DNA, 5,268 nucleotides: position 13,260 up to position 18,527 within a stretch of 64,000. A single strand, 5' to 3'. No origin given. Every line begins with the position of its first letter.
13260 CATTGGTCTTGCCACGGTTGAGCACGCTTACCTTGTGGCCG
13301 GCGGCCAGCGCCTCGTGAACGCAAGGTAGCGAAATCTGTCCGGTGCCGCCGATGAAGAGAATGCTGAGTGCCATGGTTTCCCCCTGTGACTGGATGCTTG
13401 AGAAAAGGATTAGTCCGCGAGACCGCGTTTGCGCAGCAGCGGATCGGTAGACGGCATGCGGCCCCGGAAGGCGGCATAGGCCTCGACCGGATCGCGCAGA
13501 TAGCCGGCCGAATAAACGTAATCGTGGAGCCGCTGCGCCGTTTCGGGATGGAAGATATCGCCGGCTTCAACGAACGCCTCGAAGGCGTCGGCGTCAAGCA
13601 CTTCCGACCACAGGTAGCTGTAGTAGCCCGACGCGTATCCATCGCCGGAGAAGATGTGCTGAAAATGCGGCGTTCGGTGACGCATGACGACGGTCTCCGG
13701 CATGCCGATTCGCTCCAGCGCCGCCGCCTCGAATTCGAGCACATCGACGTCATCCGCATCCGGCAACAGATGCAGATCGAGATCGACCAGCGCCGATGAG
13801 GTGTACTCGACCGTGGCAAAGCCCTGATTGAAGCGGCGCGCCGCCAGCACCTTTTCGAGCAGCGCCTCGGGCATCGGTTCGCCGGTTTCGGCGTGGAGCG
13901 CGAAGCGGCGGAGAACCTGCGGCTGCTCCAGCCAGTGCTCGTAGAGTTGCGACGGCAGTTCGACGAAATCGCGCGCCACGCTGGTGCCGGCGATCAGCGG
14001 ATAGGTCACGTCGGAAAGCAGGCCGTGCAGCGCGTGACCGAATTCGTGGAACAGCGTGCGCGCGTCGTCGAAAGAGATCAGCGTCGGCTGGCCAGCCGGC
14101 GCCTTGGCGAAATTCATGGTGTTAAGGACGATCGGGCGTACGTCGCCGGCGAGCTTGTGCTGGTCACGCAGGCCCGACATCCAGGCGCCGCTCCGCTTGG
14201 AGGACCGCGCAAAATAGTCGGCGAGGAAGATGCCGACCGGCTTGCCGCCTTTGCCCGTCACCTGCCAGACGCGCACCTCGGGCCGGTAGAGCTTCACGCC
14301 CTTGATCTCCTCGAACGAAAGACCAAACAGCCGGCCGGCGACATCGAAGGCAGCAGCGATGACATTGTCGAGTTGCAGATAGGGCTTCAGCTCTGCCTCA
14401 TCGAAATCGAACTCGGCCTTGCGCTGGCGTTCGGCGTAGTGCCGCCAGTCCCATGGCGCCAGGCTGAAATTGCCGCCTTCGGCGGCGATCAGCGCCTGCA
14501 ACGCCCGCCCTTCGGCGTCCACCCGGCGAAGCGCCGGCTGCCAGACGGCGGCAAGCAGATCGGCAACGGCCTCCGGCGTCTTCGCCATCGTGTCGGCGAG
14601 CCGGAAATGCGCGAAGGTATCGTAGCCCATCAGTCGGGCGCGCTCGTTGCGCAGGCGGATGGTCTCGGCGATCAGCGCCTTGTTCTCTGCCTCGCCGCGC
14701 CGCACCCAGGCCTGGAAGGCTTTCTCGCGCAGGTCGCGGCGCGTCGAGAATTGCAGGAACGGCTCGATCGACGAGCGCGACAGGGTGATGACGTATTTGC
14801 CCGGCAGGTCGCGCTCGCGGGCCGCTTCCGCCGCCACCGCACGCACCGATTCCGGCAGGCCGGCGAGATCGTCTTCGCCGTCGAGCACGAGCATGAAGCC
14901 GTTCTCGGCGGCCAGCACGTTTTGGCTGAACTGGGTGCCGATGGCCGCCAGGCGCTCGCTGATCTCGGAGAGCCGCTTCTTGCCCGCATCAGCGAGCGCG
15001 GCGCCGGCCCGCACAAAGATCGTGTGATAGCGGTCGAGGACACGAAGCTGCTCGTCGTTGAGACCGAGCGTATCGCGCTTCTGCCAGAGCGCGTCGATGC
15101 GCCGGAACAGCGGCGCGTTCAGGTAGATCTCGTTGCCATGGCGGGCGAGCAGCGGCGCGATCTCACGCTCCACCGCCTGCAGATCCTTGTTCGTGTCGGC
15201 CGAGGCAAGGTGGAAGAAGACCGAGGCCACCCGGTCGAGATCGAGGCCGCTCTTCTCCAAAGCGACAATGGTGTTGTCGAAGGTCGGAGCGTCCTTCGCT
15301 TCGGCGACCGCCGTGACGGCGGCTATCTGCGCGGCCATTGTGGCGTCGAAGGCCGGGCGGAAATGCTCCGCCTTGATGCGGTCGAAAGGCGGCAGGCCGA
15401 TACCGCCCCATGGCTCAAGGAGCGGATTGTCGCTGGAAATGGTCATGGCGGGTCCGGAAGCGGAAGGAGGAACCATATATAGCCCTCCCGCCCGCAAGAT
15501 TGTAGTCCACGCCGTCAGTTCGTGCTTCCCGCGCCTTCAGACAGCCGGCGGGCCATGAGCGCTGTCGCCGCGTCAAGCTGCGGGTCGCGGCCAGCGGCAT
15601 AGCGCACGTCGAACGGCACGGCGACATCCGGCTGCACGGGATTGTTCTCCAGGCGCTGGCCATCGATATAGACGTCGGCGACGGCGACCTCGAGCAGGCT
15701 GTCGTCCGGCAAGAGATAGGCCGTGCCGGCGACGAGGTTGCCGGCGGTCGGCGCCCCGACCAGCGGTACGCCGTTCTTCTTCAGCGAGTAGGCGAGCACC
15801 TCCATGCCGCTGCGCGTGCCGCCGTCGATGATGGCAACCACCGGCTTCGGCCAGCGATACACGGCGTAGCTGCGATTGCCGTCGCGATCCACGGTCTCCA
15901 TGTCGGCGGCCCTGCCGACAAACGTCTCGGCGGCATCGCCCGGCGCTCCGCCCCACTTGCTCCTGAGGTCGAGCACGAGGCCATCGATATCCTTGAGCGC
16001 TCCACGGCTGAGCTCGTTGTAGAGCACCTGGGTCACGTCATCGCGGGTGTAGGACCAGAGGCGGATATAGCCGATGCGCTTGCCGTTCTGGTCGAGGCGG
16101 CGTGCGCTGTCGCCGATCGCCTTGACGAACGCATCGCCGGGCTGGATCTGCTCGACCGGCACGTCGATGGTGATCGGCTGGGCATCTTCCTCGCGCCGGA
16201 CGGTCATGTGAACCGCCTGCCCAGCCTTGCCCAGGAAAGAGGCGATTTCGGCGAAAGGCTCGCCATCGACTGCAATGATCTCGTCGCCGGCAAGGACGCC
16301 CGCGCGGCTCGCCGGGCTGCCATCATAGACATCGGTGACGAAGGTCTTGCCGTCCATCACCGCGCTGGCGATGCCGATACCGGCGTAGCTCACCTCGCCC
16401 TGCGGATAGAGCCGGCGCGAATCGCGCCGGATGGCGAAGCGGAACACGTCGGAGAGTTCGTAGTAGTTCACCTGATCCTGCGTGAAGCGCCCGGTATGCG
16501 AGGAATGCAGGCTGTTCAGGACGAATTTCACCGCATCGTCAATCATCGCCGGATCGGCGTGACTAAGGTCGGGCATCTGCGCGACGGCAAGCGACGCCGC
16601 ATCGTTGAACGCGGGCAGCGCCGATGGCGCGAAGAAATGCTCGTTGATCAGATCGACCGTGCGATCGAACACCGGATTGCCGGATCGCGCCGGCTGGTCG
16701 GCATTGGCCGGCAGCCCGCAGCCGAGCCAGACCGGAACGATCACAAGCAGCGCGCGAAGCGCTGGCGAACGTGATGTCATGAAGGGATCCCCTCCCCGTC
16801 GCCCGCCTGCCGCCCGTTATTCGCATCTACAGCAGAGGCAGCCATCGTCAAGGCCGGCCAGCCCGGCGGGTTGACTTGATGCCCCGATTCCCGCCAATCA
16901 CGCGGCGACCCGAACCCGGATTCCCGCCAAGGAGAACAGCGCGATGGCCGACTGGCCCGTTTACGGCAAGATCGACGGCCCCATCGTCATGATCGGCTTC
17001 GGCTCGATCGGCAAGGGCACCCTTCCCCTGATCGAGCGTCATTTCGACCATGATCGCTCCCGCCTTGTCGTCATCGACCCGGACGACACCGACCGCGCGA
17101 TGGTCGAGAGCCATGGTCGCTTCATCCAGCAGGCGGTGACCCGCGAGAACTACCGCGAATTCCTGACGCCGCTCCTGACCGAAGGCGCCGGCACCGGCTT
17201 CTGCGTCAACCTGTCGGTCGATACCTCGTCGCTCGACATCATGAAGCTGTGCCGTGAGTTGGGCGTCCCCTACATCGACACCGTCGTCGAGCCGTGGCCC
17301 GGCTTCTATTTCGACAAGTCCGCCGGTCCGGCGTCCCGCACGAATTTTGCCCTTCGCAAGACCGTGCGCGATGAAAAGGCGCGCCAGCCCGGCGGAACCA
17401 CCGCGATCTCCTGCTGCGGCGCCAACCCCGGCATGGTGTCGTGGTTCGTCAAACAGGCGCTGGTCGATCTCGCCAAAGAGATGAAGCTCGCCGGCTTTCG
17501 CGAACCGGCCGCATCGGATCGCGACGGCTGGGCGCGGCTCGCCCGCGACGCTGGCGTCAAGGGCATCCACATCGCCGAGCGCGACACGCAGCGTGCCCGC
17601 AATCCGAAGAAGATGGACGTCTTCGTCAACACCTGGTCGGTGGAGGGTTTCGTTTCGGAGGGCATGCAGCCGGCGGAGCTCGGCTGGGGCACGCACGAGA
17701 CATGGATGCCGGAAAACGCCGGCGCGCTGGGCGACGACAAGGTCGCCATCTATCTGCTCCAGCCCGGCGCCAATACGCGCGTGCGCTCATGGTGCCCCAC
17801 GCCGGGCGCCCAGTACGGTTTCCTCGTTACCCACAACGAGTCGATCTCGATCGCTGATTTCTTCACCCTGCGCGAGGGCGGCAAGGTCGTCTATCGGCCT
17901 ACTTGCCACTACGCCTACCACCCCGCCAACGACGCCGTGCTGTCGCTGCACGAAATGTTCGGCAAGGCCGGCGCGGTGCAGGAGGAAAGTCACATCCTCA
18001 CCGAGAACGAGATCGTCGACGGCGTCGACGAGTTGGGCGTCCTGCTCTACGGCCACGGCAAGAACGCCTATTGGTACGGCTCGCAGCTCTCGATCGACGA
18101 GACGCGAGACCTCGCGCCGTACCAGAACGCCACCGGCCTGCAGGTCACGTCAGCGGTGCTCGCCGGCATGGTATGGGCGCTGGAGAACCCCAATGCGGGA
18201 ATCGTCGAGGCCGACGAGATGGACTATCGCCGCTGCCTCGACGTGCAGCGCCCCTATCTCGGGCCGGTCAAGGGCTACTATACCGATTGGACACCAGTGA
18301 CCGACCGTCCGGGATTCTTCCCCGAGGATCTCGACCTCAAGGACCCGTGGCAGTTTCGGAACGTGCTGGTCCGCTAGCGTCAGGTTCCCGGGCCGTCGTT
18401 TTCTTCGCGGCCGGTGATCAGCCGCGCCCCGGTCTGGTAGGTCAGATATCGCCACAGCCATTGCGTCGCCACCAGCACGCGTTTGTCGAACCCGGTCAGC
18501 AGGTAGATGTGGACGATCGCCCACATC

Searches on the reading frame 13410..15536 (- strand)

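Call 73: search_protein_families(library=pfam, proteins=[window:13410-15536:-], max_evalue=0.00001)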
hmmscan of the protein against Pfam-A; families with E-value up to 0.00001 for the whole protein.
window:13410-15536:- (708 aa): 1 family
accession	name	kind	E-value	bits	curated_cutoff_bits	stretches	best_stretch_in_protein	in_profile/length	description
PF01432.26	Peptidase_M3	-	1.5e-115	387.6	27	1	262-705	3-456/457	Peptidase family M3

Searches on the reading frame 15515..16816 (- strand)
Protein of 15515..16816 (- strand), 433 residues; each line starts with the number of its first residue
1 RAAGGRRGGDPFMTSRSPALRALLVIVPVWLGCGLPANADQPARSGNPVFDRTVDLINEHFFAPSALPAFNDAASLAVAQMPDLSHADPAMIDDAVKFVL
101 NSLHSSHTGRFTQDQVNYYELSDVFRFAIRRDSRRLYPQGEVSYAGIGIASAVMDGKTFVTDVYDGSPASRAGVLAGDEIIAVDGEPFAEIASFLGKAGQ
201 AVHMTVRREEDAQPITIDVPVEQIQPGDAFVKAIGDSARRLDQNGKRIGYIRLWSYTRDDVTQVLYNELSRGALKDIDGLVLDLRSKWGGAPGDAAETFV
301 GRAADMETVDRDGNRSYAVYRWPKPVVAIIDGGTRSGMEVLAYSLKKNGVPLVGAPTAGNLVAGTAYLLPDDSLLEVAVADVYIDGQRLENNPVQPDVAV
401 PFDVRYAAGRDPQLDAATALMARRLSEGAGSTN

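Call 73: search_protein_families(library=pfam, proteins=[window:15515-16816:-], max_evalue=0.00001)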
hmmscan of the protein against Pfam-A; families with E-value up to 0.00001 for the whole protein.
window:15515-16816:- (433 aa): 4 families
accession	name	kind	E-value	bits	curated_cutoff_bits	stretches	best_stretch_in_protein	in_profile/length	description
PF03572.23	Peptidase_S41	-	9.3e-22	77.8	24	1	247-400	1-165/165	Peptidase family S41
PF17820.7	PDZ_6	-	1.4e-10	41.1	27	1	159-208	1-54/54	PDZ domain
PF13180.12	PDZ_2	-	5.3e-08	33.5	27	1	146-219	2-80/80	PDZ domain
PF00595.29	PDZ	-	8.7e-07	29.7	23.2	1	144-193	11-67/81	PDZ domain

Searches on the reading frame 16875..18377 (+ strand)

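Call 73: search_protein_families(library=pfam, proteins=[window:16875-18377:+], max_evalue=0.00001)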
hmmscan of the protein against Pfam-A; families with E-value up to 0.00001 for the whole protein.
window:16875-18377:+ (500 aa): 2 families
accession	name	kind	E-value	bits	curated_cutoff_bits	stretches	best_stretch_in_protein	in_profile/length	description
PF16653.10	Sacchrp_dh_C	-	4.5e-35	122.5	31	1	182-467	1-262/265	Saccharopine dehydrogenase C-terminal domain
PF03435.24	Sacchrp_dh_NADP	-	5e-34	117.8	25.1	1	37-178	1-129/129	Saccharopine dehydrogenase NADP binding domain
